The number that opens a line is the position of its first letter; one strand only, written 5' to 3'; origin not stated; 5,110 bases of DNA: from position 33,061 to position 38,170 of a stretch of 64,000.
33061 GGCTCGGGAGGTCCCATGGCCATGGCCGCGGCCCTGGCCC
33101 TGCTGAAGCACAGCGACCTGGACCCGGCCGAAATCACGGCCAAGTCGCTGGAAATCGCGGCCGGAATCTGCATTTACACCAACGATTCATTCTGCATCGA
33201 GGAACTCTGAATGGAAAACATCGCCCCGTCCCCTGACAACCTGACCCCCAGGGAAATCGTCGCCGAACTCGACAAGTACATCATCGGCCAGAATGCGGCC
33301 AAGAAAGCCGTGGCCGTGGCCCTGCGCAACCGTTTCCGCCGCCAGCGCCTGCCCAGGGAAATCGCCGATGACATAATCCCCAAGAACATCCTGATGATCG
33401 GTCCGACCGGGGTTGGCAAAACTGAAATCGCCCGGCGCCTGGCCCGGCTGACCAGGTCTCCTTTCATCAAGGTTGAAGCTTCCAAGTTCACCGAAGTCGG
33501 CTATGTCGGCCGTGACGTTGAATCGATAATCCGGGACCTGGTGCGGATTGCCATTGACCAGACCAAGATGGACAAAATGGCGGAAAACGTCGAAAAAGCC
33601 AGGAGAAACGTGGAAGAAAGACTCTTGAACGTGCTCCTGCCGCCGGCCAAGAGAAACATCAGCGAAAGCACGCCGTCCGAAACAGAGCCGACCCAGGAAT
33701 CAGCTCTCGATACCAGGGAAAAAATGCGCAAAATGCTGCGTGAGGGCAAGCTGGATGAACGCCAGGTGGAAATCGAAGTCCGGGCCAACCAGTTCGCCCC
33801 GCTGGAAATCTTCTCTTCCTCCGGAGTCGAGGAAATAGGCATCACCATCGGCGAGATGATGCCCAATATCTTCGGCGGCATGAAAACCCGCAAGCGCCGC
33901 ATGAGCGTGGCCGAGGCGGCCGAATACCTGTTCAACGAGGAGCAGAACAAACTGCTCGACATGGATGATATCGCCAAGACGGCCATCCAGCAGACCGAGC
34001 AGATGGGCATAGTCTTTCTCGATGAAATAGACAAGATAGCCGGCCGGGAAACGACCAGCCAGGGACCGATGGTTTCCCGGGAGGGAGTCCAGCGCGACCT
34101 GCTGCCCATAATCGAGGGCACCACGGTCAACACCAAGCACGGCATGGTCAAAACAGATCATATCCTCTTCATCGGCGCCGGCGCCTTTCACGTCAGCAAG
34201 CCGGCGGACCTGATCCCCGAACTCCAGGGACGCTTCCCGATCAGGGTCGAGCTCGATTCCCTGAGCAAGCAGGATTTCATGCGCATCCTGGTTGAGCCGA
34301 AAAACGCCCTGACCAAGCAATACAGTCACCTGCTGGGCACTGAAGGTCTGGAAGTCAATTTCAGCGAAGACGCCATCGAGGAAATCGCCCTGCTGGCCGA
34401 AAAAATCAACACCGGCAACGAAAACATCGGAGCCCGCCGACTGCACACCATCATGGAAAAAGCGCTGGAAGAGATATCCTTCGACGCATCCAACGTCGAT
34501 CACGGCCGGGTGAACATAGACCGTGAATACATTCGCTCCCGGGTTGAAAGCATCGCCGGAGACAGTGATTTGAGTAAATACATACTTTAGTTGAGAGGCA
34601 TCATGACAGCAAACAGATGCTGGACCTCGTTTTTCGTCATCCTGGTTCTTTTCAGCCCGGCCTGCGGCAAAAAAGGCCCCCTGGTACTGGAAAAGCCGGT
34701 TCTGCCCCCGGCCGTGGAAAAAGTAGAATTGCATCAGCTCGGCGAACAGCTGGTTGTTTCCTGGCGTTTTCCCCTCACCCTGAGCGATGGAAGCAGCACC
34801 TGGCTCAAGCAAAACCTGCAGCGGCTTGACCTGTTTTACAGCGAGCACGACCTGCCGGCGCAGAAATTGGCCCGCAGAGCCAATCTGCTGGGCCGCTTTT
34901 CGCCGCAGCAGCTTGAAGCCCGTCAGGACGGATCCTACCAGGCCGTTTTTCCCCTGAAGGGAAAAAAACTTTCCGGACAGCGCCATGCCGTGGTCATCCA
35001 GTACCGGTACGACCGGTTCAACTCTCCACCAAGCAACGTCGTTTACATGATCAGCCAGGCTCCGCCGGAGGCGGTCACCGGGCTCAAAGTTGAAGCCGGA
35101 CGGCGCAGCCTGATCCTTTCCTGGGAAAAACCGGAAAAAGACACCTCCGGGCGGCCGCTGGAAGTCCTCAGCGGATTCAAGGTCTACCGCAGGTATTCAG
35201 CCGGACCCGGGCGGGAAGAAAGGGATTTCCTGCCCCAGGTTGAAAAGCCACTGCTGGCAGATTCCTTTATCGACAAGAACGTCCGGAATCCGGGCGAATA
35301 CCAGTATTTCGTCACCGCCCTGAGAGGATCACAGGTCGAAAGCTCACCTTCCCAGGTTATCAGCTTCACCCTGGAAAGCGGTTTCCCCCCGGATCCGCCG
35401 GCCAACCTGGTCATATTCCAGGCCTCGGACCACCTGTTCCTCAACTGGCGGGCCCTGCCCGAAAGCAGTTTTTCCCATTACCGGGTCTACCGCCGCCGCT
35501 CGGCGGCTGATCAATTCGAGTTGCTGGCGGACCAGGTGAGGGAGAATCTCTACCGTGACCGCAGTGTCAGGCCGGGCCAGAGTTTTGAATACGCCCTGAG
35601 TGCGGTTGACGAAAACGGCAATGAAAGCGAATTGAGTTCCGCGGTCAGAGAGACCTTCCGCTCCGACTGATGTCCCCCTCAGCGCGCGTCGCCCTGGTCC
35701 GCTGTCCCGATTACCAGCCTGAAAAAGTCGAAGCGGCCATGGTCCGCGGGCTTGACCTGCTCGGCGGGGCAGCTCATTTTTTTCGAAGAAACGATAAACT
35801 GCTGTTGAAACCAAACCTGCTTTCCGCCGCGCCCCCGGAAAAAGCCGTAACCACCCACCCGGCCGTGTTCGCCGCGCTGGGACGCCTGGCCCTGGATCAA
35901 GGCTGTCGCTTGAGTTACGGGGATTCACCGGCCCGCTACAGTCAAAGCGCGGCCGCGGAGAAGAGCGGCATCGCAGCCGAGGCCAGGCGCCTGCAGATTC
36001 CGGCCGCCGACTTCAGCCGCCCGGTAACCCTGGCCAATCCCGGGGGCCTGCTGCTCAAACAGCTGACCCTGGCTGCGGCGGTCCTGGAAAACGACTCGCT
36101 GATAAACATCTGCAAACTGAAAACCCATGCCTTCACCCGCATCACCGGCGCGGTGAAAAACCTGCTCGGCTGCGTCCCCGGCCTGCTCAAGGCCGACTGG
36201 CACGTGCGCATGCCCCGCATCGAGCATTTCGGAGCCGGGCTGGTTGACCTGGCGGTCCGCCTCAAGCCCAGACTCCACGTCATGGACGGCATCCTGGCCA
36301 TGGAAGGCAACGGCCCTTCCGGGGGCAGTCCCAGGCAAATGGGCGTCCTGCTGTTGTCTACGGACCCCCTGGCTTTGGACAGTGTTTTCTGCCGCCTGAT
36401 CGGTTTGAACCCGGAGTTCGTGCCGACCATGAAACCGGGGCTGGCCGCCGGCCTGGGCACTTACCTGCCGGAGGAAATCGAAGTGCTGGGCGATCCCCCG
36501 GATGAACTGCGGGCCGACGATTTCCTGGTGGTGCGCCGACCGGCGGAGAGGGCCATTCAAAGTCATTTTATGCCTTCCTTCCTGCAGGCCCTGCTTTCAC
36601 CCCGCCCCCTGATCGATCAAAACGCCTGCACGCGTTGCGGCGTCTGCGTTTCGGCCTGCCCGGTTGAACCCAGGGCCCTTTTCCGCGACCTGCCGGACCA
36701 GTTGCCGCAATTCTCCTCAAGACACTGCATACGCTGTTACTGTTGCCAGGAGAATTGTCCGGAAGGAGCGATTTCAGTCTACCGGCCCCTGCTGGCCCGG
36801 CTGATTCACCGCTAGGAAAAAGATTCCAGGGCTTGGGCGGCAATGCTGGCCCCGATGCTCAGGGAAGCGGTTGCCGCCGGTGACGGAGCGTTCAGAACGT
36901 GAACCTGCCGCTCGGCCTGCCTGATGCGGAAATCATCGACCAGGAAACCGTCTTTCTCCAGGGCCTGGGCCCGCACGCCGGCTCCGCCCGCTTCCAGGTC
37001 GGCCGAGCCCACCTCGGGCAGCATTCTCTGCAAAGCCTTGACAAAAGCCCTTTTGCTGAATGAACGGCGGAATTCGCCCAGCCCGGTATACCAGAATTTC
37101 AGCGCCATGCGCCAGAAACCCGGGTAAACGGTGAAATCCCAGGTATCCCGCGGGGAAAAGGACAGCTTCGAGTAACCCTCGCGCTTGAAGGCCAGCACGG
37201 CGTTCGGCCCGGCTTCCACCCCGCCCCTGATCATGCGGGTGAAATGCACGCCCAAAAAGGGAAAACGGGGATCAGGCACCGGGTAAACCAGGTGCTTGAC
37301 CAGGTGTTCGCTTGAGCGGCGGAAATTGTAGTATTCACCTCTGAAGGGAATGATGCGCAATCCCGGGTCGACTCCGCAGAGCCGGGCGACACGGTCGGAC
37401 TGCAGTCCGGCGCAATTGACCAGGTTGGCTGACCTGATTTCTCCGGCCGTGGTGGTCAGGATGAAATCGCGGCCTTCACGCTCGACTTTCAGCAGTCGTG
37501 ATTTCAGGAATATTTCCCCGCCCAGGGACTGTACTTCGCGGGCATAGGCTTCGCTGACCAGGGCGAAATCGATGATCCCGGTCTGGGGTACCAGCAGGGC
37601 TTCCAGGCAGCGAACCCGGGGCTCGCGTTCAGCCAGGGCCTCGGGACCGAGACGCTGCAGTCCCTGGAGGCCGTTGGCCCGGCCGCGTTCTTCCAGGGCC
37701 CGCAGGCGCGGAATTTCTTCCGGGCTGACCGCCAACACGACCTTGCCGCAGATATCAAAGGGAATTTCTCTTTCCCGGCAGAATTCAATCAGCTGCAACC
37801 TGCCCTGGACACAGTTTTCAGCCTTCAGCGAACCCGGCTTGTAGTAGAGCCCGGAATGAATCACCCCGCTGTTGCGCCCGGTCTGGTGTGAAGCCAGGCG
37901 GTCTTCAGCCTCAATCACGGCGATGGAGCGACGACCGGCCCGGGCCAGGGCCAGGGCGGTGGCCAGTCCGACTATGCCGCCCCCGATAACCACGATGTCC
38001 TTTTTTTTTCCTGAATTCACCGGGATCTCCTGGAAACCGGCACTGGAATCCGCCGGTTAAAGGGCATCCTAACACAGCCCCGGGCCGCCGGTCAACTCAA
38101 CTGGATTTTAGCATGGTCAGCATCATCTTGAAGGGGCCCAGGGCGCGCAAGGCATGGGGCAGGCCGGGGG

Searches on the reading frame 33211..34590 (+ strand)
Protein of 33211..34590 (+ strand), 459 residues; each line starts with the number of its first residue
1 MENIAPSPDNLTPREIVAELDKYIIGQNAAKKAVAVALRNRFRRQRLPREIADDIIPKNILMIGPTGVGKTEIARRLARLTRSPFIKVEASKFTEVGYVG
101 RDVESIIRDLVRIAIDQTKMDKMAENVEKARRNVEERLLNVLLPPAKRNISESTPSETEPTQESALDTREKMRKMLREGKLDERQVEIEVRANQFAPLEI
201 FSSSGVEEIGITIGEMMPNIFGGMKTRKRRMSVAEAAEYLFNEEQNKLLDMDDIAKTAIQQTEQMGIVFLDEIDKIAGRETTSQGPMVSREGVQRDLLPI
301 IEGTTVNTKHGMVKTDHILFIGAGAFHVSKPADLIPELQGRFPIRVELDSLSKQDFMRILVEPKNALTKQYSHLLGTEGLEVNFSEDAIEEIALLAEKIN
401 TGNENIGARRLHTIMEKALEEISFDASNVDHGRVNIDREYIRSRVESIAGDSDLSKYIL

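Call 5: search_protein_families(library=ncbifam, proteins=[window:33211-34590:+], max_evalue=0.01)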
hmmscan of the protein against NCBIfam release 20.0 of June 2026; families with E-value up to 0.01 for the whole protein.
window:33211-34590:+ (459 aa): 34 families (the best 25 are shown)
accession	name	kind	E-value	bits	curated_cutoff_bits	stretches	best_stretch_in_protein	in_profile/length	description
TIGR00390.1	hslU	equivalog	1.8e-185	617.1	362.45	1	11-459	1-441/441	ATP-dependent protease ATPase subunit HslU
NF003745.1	PRK05342.1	equivalog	4.5e-69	233.3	359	3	10-114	59-166/418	ATP-dependent Clp protease ATP-binding subunit ClpX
TIGR00382.1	clpX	equivalog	3.2e-62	210.9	370.75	3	12-114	68-174/414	ATP-dependent protease ATP-binding subunit ClpX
TIGR02639.1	ClpA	equivalog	1e-10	40.5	993.15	1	14-101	449-531/734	ATP-dependent Clp protease ATP-binding subunit ClpA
NF003069.1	PRK03992.1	subfamily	9.5e-10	38.2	500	1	57-117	165-223/379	proteasome-activating nucleotidase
TIGR01242.2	TIGR01242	subfamily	1.6e-09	37.2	500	1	57-115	148-204/362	proteasome-activating nucleotidase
TIGR01241.2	FtsH_fam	equivalog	1.9e-07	30.3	600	1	56-114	194-250/598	ATP-dependent zinc metalloprotease FtsH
NF008004.0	PRK10733.1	equivalog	3.5e-07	28.6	1008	1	29-112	159-238/644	ATP-dependent zinc metalloprotease FtsH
NF047747.1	PrtsmActNtasePan2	equivalog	3.8e-07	29.7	700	1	57-117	185-243/397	proteasome-activating nucleotidase Pan2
NF047748.1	PrtsmActNtasePan1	equivalog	4.8e-07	29.1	750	1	57-117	182-240/405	proteasome-activating nucleotidase Pan1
NF008118.0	PRK10865.1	equivalog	9.1e-06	23.8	1417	1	18-101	564-645/857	ATP-dependent chaperone ClpB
NF041006.2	cell_div_CdvC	equivalog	1e-05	24.7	650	1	24-95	105-172/370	cell division protein CdvC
TIGR03346.1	chaperone_ClpB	equivalog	1.2e-05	23.9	1232.1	1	18-100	561-641/853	ATP-dependent chaperone ClpB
TIGR02928.1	TIGR02928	subfamily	2.5e-05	23.3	181.3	1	49-79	32-62/366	orc1/cdc6 family replication initiation protein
TIGR01243.1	CDC48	subfamily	7.2e-05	21.3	802.65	0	57-114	212-267/733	CDC48 family AAA ATPase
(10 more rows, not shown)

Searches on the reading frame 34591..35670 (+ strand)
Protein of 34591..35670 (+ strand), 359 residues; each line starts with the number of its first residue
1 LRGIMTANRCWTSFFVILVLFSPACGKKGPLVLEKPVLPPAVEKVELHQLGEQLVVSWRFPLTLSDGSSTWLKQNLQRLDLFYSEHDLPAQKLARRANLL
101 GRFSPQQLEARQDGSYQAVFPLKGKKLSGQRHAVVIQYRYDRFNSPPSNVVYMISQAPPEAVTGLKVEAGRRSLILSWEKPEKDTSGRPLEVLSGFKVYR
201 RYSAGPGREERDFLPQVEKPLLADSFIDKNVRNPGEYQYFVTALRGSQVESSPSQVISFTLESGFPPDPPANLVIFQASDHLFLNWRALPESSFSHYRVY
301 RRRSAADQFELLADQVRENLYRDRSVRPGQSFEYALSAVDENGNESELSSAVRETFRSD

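Call 5: search_protein_families(library=ncbifam, proteins=[window:34591-35670:+], max_evalue=0.01)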
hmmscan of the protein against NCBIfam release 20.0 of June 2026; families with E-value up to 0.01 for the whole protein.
window:34591-35670:+ (359 aa): 1 family
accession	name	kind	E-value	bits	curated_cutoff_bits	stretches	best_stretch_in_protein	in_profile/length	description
NF047847.2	SS_mature_LptM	equivalog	0.0094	16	27.7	0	5-35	1-30/31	LPS translocon maturation chaperone LptM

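Call 23: search_protein_families(library=pfam, proteins=[window:34591-35670:+], max_evalue=0.0001)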
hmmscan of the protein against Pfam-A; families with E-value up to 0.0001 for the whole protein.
window:34591-35670:+ (359 aa): 1 family
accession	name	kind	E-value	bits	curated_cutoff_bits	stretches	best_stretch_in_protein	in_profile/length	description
PF00041.27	fn3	-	1.3e-07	32.1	25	0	268-351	1-80/84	Fibronectin type III domain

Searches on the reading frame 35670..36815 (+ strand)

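Call 23: search_protein_families(library=pfam, proteins=[window:35670-36815:+], max_evalue=0.0001)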
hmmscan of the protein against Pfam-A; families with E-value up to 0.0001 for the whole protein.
window:35670-36815:+ (381 aa): 8 families
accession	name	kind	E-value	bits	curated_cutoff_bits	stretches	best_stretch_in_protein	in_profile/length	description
PF04015.17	DUF362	-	9.1e-55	186.3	24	1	45-242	2-200/200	Domain of unknown function (DUF362)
PF00037.32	Fer4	-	9.1e-10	38.4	21.1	1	314-333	2-21/24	4Fe-4S binding domain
PF12797.12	Fer4_2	-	4.1e-09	36.3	24.5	1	311-332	1-22/22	4Fe-4S binding domain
PF13237.11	Fer4_10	-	6.9e-08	32.7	25.5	1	313-364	2-53/53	4Fe-4S dicluster domain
PF12837.12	Fer4_6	-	2.4e-07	30.8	25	1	313-332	2-21/24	4Fe-4S binding domain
PF14697.11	Fer4_21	-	1.5e-05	25.5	35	1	315-369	3-58/59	4Fe-4S dicluster domain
PF13183.11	Fer4_8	-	1.9e-05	25.6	27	0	318-332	3-17/68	4Fe-4S dicluster domain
PF12838.12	Fer4_7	-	9.6e-05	23.2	27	0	320-367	2-52/52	4Fe-4S dicluster domain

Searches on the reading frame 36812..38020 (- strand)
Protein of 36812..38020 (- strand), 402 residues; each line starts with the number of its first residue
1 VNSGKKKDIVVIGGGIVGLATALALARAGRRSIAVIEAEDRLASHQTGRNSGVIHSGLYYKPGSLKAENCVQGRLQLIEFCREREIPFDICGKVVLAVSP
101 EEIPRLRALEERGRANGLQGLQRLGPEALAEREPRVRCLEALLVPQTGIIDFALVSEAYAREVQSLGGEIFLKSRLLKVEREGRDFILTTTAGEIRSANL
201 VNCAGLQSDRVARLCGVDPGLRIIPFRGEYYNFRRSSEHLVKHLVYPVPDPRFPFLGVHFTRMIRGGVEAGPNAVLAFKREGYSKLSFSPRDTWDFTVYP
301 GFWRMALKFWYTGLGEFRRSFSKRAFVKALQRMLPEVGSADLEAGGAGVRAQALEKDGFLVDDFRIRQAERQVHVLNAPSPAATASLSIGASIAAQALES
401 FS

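Call 23: search_protein_families(library=pfam, proteins=[window:36812-38020:-], max_evalue=0.0001)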
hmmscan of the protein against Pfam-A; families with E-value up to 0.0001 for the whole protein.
window:36812-38020:- (402 aa): 5 families
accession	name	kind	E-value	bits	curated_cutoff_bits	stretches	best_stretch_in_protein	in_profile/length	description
PF01266.30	DAO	-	9.9e-60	203.3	27.9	1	8-394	1-351/353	FAD dependent oxidoreductase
PF00890.30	FAD_binding_2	-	1.4e-06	28.2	20.4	1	8-52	1-43/414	FAD binding domain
PF07992.20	Pyr_redox_2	-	3.7e-06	27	26.1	1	5-45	141-179/291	Pyridine nucleotide-disulphide oxidoreductase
PF13450.12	NAD_binding_8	-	2.5e-05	24.9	21.9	1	11-43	1-32/68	NAD(P)-binding Rossmann-like domain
PF13738.12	Pyr_redox_3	-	3.5e-05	23.6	30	0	10-40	1-31/305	Pyridine nucleotide-disulphide oxidoreductase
